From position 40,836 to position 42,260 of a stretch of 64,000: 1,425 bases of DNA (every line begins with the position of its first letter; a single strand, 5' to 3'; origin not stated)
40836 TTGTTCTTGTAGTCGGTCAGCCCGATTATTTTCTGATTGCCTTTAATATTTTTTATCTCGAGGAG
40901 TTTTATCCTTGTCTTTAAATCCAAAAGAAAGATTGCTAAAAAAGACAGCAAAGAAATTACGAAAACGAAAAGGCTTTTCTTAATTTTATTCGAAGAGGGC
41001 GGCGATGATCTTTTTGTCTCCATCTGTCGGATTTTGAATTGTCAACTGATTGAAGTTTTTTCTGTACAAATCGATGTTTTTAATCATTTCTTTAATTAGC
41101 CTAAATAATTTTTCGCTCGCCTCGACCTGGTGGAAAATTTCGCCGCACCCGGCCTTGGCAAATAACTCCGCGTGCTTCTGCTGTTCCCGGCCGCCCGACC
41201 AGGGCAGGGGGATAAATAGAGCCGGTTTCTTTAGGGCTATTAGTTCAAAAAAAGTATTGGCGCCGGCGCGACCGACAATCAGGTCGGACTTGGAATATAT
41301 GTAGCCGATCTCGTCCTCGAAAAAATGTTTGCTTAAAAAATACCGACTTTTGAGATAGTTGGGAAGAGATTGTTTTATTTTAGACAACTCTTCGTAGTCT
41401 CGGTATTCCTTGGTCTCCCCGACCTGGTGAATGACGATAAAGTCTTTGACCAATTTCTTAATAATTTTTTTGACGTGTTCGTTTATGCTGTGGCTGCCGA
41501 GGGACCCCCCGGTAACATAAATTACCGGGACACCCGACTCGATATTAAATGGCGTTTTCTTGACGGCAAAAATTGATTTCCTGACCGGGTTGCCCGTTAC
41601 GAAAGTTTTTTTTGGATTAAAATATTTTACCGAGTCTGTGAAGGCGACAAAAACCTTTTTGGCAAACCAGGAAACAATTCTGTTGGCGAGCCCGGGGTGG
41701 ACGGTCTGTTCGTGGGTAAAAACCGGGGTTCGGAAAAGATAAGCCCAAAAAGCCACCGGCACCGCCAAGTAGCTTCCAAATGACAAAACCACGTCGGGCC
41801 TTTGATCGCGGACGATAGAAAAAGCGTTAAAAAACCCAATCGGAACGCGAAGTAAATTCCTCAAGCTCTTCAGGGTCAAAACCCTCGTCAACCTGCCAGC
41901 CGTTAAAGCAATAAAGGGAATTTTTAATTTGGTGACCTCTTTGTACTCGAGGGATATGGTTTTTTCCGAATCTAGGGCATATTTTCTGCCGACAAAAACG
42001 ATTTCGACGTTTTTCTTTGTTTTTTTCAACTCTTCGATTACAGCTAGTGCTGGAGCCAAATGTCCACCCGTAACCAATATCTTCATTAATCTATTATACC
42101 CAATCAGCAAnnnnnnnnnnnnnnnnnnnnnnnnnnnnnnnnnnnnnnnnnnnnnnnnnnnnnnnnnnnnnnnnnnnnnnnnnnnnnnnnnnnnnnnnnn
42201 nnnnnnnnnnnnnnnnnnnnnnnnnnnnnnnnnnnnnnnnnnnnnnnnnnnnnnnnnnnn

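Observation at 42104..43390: Cobalamin riboswitch inside the dcw cell-division cluster, gating an unknown 373-aa zinc-ribbon protein between ftsW and murG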

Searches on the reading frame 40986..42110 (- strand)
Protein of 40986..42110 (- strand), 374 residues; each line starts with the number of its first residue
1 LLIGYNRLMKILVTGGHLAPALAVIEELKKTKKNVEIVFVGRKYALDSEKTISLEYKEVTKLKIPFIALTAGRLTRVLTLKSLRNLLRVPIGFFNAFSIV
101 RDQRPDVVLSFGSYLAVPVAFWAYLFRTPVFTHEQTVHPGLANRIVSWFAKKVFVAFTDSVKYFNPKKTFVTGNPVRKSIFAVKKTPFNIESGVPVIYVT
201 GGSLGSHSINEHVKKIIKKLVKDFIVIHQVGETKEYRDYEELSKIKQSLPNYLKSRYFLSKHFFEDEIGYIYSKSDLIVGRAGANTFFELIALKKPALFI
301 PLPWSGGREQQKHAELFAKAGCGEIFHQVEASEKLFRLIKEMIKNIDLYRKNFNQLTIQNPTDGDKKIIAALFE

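Call 5: search_protein_families(library=pfam, proteins=[window:40986-42110:-], max_evalue=0.01)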
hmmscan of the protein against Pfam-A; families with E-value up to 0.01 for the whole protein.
window:40986-42110:- (374 aa): 4 families
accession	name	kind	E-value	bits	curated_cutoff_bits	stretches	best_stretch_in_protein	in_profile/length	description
PF04101.22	Glyco_tran_28_C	-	1.2e-27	97.4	22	1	196-352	1-151/166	Glycosyltransferase family 28 C-terminal domain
PF03033.26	Glyco_transf_28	-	5.1e-25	88.6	26.2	1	14-154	8-138/139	Glycosyltransferase family 28 N-terminal domain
PF08660.17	Alg14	-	2.8e-06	27.9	27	1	11-136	4-125/171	Oligosaccharide biosynthesis protein Alg14 like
PF13579.12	Glyco_trans_4_4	-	4.9e-05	24.2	29.7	1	23-150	9-121/158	Glycosyl transferase 4-like domain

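Call 97: find_homologous_proteins(query=window:40986-42086:-, max_evalue=1e-60)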
Query window:40986-42086:- (366 aa): 1126 proteins with E <= 1e-60 among 8000 candidates; the best 120 are listed.
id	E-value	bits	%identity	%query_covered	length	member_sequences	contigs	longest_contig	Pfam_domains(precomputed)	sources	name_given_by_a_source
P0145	3.7e-199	679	82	99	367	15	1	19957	PF08660.18,PF04101.23,PF03033.27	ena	-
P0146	1.2e-190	651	78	100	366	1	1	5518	PF04101.23,PF03033.27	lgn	-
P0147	4.0e-171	587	68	100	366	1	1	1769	PF04101.23,PF03033.27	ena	-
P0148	2.1e-167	574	68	100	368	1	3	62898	PF04101.23,PF03033.27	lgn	-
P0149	6.8e-167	573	69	100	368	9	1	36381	PF04101.23,PF03033.27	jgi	-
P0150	7.7e-166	569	66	100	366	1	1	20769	PF04101.23,PF03033.27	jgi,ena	-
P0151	2.0e-163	561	66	100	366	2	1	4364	PF04101.23,PF03033.27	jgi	-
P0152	3.9e-163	560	68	95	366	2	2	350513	PF04101.23,PF03033.27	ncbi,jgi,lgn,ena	-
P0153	5.4e-163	560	67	100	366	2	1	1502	PF04101.23,PF03033.27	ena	-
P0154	8.8e-163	559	65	100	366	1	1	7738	PF04101.23,PF03033.27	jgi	-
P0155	1.0e-162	559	69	95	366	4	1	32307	PF04101.23,PF03033.27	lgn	-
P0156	1.4e-161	555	68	95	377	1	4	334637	PF04101.23,PF03033.27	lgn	-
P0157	1.5e-161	555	68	95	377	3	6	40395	PF04101.23,PF03033.27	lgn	-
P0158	2.3e-161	555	66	100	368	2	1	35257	PF04101.23,PF03033.27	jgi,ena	-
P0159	3.4e-161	554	68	95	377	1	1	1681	PF04101.23,PF03033.27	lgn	-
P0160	5.8e-161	553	68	95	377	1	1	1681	PF04101.23,PF03033.27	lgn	-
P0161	6.7e-161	553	66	100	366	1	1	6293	PF04101.23,PF03033.27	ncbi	ncbi:MAG: glycosyltransferase [Candidatus Roizmanbacteria bacterium]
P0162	7.2e-161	553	66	100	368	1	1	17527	PF04101.23,PF03033.27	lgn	-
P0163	1.4e-160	552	66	100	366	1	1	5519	PF04101.23,PF03033.27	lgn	-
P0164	2.1e-160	551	65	100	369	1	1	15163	PF04101.23,PF03033.27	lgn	-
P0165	3.9e-160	551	67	95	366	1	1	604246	PF04101.23,PF03033.27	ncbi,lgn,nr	ncbi:glycosyltransferase [Candidatus Roizmanbacteria bacterium]|nr:glycosyltransferase [Candidatus R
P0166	4.5e-160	550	65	99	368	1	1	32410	PF04101.23,PF03033.27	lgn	-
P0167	5.2e-160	550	67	95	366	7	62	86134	PF04101.23,PF03033.27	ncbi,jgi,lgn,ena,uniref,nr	ncbi:hypothetical protein COW98_01335 [Candidatus Roizmanbacteria bacterium CG22_combo_CG10-13_8_21_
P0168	9.6e-160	549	65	100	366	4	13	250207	PF04101.23,PF03033.27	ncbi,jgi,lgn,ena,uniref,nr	ncbi:MAG: hypothetical protein US40_C0002G0021 [Candidatus Roizmanbacteria bacterium GW2011_GWC2_37_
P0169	1.4e-159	549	64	100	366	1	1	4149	PF04101.23,PF03033.27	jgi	-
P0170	1.5e-159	549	64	100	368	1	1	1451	PF04101.23,PF03033.27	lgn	-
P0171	1.6e-159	549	66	100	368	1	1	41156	PF04101.23,PF03033.27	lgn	-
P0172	1.8e-159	548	68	95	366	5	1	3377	PF04101.23,PF03033.27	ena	-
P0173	2.5e-159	548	65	100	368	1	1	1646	PF04101.23,PF03033.27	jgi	-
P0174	3.0e-159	548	68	95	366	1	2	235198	PF04101.23,PF03033.27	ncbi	-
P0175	3.0e-159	548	68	95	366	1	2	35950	PF04101.23,PF03033.27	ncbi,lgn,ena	-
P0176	5.8e-159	547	65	100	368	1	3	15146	PF04101.23,PF03033.27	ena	-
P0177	1.2e-158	546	64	100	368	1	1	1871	PF04101.23,PF03033.27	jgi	jgi:UDP-N-acetylglucosamine--N-acetylmuramyl-(pentapeptide) pyrophosphoryl-undecaprenol N-acetylgluc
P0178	1.2e-158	546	66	96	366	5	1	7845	PF04101.23,PF03033.27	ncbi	-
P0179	1.6e-158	545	65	100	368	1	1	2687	PF04101.23,PF03033.27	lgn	-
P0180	1.9e-158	545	64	100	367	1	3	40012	PF04101.23,PF03033.27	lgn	-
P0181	2.4e-158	545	65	99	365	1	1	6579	PF04101.23,PF03033.27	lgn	-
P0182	8.7e-158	543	66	95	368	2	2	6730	PF08660.18,PF04101.23,PF03033.27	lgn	-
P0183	1.4e-157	542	64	100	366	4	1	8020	PF04101.23,PF03033.27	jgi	-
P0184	1.9e-157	542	63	100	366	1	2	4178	PF04101.23,PF03033.27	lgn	-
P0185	3.3e-157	541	64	100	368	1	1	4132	PF04101.23,PF03033.27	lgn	-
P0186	8.6e-157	540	64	100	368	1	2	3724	PF04101.23,PF03033.27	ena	-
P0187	2.6e-156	538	65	100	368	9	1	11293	PF08660.18,PF04101.23,PF03033.27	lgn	-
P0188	3.1e-156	538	63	100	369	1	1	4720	PF04101.23,PF03033.27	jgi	jgi:UDP-N-acetylglucosamine--N-acetylmuramyl-(pentapeptide) pyrophosphoryl-undecaprenol N-acetylgluc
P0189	7.1e-156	537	63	100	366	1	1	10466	PF04101.23,PF03033.27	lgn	-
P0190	1.7e-155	535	63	100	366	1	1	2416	PF08660.18,PF04101.23,PF03033.27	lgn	-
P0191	1.9e-155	535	65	95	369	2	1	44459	PF04101.23,PF03033.27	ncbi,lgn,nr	ncbi:UDP-N-acetylglucosamine--N-acetylmuramyl-(pentapeptide) pyrophosphoryl-undecaprenol N-acetylglu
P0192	2.0e-155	535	64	100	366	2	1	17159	PF04101.23,PF03033.27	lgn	-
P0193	2.9e-155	535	64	100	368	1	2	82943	PF04101.23,PF03033.27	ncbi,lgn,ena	-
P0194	5.5e-155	534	65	95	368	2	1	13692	PF04101.23,PF03033.27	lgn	-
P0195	1.8e-154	532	63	100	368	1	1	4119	PF08660.18,PF04101.23,PF03033.27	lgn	-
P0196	4.3e-154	531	64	100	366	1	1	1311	PF04101.23,PF03033.27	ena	-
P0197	4.9e-154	530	63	100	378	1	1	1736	PF04101.23,PF03033.27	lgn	-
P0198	5.0e-154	530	64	95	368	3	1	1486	PF04101.23,PF03033.27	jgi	jgi:UDP-N-acetylglucosamine--N-acetylmuramyl-(pentapeptide) pyrophosphoryl-undecaprenol N-acetylgluc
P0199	5.1e-154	530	63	100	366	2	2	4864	PF04101.23,PF03033.27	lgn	-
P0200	6.8e-154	530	66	95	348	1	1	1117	PF08660.18,PF04101.23,PF03033.27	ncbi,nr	ncbi:MAG: UDP-N-acetylglucosamine--N-acetylmuramyl-(pentapeptide) pyrophosphoryl-undecaprenol N-acet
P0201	7.6e-154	530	63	100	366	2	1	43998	PF08660.18,PF04101.23,PF03033.27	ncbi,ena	-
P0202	1.1e-153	529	63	95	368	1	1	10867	PF04101.23,PF03033.27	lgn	-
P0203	1.3e-153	529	64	95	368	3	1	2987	PF04101.23,PF03033.27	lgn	-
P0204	1.6e-153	529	63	100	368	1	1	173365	PF04101.23,PF03033.27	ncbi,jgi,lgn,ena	ncbi:MAG: UDP-N-acetylglucosamine--N-acetylmuramyl-(pentapeptide) pyrophosphoryl-undecaprenol N-acet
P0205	2.3e-153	528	61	100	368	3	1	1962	PF04101.23,PF03033.27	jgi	-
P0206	2.6e-153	528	64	100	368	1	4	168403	PF04101.23,PF03033.27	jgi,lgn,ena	jgi:UDP-N-acetylglucosamine--N-acetylmuramyl-(pentapeptide) pyrophosphoryl-undecaprenol N-acetylgluc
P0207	2.7e-153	528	65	95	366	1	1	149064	PF04101.23,PF03033.27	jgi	-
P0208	2.7e-153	528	61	100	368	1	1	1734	PF04101.23,PF03033.27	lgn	-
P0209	3.5e-153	528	63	100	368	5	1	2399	PF08660.18,PF04101.23,PF03033.27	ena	-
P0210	3.7e-153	528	64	95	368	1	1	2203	PF04101.23,PF03033.27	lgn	-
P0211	3.8e-153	528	63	95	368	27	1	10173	PF04101.23,PF03033.27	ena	-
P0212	6.2e-153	527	63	100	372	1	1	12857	PF04101.23,PF03033.27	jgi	-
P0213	6.3e-153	527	62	100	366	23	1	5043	PF04101.23,PF03033.27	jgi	-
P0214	8.0e-153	526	62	100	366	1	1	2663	PF08660.18,PF04101.23,PF03033.27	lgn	-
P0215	1.1e-152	526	66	93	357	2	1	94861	PF04101.23,PF03033.27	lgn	-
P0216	1.1e-152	526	61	100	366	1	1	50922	PF08660.18,PF04101.23,PF03033.27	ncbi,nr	ncbi:MAG: UDP-N-acetylglucosamine--N-acetylmuramyl-(pentapeptide) pyrophosphoryl-undecaprenol N-acet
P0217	1.3e-152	526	61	100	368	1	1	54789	PF04101.23,PF03033.27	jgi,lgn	jgi:UDP-N-acetylglucosamine--N-acetylmuramyl-(pentapeptide) pyrophosphoryl-undecaprenol N-acetylgluc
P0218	2.7e-152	525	62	100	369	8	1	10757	PF08660.18,PF04101.23,PF03033.27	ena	-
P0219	3.0e-152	525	62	100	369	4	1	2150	PF08660.18,PF04101.23,PF03033.27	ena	-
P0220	5.1e-152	524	63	100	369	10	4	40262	PF08660.18,PF04101.23,PF03033.27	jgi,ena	-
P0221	7.5e-152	523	61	100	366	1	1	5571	PF08660.18,PF04101.23,PF03033.27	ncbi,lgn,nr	ncbi:MAG: UDP-N-acetylglucosamine--N-acetylmuramyl-(pentapeptide) pyrophosphoryl-undecaprenol N-acet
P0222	1.5e-151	522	61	100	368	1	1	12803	PF08660.18,PF04101.23,PF03033.27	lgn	-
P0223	1.7e-151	522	63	100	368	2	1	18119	PF04101.23,PF03033.27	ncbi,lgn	-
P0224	1.7e-151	522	64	95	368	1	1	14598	PF04101.23,PF03033.27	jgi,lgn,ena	-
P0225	1.8e-151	522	61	100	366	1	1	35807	PF04101.23,PF03033.27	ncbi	ncbi:MAG: undecaprenyldiphospho-muramoylpentapeptide beta-N-acetylglucosaminyltransferase [Candidatu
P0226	1.9e-151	522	64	95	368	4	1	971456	PF04101.23,PF03033.27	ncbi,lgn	ncbi:MAG: UDP-N-acetylglucosamine--N-acetylmuramyl-(pentapeptide) pyrophosphoryl-undecaprenol N-acet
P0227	2.0e-151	522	61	100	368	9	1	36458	PF04101.23,PF03033.27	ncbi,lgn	-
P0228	2.4e-151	522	61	100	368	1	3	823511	PF08660.18,PF04101.23,PF03033.27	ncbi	-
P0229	3.6e-151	521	65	95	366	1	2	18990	PF04101.23,PF03033.27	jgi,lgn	-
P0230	4.3e-151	521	63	100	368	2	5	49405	PF08660.18,PF04101.23,PF03033.27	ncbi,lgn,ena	ncbi:MAG: glycosyltransferase [Patescibacteria group bacterium]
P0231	5.1e-151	521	62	100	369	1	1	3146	PF04101.23,PF03033.27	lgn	-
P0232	6.6e-151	520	61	100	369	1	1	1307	PF08660.18,PF04101.23,PF03033.27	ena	-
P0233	8.1e-151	520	62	100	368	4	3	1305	PF04101.23,PF03033.27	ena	-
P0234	8.6e-151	520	60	100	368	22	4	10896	PF04101.23,PF03033.27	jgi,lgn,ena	-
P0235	1.6e-150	519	60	100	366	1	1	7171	PF08660.18,PF04101.23,PF03033.27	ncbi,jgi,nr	ncbi:MAG: hypothetical protein ACD_12C00873G0002 [uncultured bacterium]|nr:MAG: hypothetical protein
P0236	1.8e-150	519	61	100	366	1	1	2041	PF04101.23,PF03033.27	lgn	-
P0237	1.8e-150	519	62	95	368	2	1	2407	PF08660.18,PF04101.23,PF03033.27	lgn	-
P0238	3.8e-150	518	61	100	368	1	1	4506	PF08660.18,PF04101.23,PF03033.27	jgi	jgi:UDP-N-acetylglucosamine--N-acetylmuramyl-(pentapeptide) pyrophosphoryl-undecaprenol N-acetylgluc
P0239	4.0e-150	518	62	95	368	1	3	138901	PF04101.23,PF03033.27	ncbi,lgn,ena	-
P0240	4.5e-150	517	61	100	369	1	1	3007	PF08660.18,PF04101.23,PF03033.27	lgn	-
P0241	6.1e-150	517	62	95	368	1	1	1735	PF04101.23,PF03033.27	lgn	-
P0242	9.5e-150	516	60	100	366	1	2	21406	PF04101.23,PF03033.27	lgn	-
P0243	9.8e-150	516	61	100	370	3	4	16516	PF08660.18,PF04101.23,PF03033.27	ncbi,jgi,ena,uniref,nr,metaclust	ncbi:MAG: hypothetical protein UR54_C0022G0006 [Candidatus Roizmanbacteria bacterium GW2011_GWA2_34_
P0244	1.2e-149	516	59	100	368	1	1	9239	PF04101.23,PF03033.27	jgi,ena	-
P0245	1.4e-149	516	62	95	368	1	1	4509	PF04101.23,PF03033.27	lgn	-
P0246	1.4e-149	516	60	100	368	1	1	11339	PF04101.23,PF03033.27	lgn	-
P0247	1.8e-149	515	59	100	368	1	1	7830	PF08660.18,PF04101.23,PF03033.27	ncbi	-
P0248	2.2e-149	515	60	100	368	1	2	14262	PF08660.18,PF04101.23,PF03033.27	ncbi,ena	-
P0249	2.4e-149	515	59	100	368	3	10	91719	PF04101.23,PF03033.27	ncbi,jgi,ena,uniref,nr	ncbi:MAG: hypothetical protein UR42_C0023G0006 [Candidatus Roizmanbacteria bacterium GW2011_GWA2_33_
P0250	2.4e-149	515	61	100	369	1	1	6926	PF08660.18,PF04101.23,PF03033.27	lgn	-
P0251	4.0e-149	514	60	100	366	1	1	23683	PF04101.23,PF03033.27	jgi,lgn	jgi:UDP-N-acetylglucosamine--N-acetylmuramyl-(pentapeptide) pyrophosphoryl-undecaprenol N-acetylgluc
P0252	4.7e-149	514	62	95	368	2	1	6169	PF04101.23,PF03033.27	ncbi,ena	ncbi:MAG: UDP-N-acetylglucosamine--N-acetylmuramyl-(pentapeptide) pyrophosphoryl-undecaprenol N-acet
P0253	1.2e-148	513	62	100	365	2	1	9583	PF04101.23,PF03033.27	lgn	-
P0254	1.8e-148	512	61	100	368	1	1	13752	PF08660.18,PF04101.23,PF03033.27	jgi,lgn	jgi:UDP-N-acetylglucosamine--N-acetylmuramyl-(pentapeptide) pyrophosphoryl-undecaprenol N-acetylgluc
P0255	2.5e-148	512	62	95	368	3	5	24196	PF04101.23,PF03033.27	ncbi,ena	ncbi:MAG: UDP-N-acetylglucosamine--N-acetylmuramyl-(pentapeptide) pyrophosphoryl-undecaprenol N-acet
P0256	2.9e-148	512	62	95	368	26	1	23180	PF04101.23,PF03033.27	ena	-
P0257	4.5e-148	511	60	100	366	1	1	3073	PF04101.23,PF03033.27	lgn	-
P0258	5.6e-148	511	59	100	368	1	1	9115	PF04101.23,PF03033.27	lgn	-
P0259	5.9e-148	510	61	100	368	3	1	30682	PF08660.18,PF04101.23,PF03033.27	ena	-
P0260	7.5e-148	510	63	100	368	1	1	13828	PF08660.18,PF04101.23,PF03033.27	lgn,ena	-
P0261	1.8e-147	509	62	95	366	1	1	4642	PF04101.23,PF03033.27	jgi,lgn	-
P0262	2.4e-147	508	60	100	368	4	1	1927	PF04101.23,PF03033.27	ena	-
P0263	2.8e-147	508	60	100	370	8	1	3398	PF08660.18,PF04101.23,PF03033.27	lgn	-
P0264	4.5e-147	508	59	100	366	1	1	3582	PF04101.23,PF03033.27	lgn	-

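Call 98: find_encoding_contigs(protein=P0165, flank=4000, max_places=1)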
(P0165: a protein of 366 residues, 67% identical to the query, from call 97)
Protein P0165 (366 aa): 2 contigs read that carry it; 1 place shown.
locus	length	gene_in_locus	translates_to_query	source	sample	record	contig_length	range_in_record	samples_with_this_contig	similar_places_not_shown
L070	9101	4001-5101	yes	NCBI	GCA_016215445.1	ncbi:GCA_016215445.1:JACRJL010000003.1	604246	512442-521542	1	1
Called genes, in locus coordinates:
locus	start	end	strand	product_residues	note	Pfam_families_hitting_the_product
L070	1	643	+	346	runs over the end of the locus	PF00953:Glycos_transf_4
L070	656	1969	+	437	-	PF21799:MurD-like_N, PF08245:Mur_ligase_M, PF02875:Mur_ligase_C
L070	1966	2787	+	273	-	PF01177:Asp_Glu_race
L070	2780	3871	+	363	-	PF01098:FTSW_RODA_SPOVE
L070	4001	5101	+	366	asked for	PF03033:Glyco_transf_28, PF04101:Glyco_tran_28_C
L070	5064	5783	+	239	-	PF08478:POTRA_1 (weak)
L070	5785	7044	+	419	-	PF11104:PilM_2 (faint), PF02491:SHS2_FTSA, PF06723:MreB_Mbl (weak), PF14450:FtsA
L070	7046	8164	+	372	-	PF00091:Tubulin, PF12327:FtsZ_C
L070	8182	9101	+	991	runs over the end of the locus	PF00133:tRNA-synt_1, PF09334:tRNA-synt_1g (faint), PF08264:Anticodon_1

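Call 99: find_encoding_contigs(protein=P0168, flank=4000, max_places=1)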
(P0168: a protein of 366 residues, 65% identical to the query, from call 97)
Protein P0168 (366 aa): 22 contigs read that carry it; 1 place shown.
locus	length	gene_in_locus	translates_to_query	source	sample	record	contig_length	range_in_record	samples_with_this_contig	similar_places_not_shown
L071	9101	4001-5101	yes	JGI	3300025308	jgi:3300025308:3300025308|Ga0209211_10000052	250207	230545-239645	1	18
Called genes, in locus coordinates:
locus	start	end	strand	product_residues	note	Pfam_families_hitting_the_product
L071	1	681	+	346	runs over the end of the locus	PF00953:Glycos_transf_4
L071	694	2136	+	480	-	PF21799:MurD-like_N, PF08245:Mur_ligase_M, PF02875:Mur_ligase_C (weak)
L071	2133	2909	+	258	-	PF01177:Asp_Glu_race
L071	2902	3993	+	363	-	PF01098:FTSW_RODA_SPOVE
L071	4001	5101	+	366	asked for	PF03033:Glyco_transf_28, PF04101:Glyco_tran_28_C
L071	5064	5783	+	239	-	PF08478:POTRA_1 (faint)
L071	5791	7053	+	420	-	PF11104:PilM_2 (faint), PF02491:SHS2_FTSA, PF06723:MreB_Mbl, PF14450:FtsA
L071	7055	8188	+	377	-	PF00091:Tubulin, PF12327:FtsZ_C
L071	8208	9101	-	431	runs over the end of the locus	PF01595:CNNM, PF00571:CBS (weak), PF03471:CorC_HlyC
